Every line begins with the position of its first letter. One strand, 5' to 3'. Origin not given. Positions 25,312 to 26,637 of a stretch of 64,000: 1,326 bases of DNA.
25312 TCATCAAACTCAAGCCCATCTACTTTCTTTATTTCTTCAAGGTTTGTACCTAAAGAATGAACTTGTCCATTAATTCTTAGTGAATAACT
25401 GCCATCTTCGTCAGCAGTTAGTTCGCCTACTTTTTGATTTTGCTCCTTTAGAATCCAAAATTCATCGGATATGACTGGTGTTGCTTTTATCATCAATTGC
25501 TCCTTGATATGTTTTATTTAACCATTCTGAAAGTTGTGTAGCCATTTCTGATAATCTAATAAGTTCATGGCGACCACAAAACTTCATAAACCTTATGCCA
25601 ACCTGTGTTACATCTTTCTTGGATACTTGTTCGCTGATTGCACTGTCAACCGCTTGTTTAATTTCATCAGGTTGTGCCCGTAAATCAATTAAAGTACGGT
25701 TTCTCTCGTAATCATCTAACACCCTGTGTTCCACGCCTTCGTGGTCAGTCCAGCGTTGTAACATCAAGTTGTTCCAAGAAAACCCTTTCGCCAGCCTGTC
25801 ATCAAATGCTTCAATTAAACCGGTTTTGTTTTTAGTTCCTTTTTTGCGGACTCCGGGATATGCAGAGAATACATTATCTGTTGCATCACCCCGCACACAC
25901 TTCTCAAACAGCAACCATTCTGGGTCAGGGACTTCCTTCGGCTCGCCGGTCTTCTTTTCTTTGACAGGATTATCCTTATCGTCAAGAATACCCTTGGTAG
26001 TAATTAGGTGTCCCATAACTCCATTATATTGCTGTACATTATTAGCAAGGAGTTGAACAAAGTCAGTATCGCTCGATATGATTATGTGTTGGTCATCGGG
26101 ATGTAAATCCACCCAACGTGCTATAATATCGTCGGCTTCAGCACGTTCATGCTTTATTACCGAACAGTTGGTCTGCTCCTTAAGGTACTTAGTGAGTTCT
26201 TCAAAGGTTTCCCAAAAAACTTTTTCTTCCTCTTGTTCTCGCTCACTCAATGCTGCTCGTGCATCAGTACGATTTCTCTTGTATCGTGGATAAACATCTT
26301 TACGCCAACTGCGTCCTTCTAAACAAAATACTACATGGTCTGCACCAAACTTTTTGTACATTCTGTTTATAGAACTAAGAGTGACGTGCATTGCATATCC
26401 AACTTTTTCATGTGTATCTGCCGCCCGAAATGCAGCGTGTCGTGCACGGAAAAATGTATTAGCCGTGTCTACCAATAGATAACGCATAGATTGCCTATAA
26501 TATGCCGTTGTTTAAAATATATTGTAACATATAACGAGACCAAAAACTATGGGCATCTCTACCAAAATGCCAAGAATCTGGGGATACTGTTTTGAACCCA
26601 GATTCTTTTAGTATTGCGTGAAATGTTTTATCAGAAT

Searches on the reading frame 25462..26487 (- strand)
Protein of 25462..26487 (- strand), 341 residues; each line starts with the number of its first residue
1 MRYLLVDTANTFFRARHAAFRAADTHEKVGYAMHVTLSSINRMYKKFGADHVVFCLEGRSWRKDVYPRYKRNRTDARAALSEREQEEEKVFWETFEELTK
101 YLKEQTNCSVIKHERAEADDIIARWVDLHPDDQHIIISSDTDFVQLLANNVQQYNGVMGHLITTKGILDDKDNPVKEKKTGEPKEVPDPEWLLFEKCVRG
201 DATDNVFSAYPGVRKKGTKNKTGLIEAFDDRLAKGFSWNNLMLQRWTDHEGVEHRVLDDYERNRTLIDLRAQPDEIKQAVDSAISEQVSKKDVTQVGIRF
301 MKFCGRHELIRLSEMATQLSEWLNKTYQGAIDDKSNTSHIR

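Call 7: search_protein_families(library=ncbifam, proteins=[window:25462-26487:-])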
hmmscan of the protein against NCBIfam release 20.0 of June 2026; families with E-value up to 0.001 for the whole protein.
window:25462-26487:- (341 aa): 6 families
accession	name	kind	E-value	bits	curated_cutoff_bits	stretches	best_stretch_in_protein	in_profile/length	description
NF004397.1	PRK05755.1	equivalog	9e-21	74.1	720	1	3-230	3-207/889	DNA polymerase I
TIGR00593.1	pola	equivalog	1.2e-15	57.1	600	1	4-229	2-206/890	DNA polymerase I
NF011547.0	PRK14976.1-4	equivalog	1.2e-12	47.8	305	1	3-229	4-213/291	5'-3' exonuclease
NF011545.0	PRK14976.1-2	equivalog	2.4e-12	46.7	434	1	3-229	9-210/287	5'-3' exonuclease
NF007017.0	PRK09482.1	equivalog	7e-11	42.2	261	1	2-155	4-147/257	flap endonuclease Xni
NF011546.0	PRK14976.1-3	equivalog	2.3e-10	40.2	347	1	3-229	5-215/297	5'-3' exonuclease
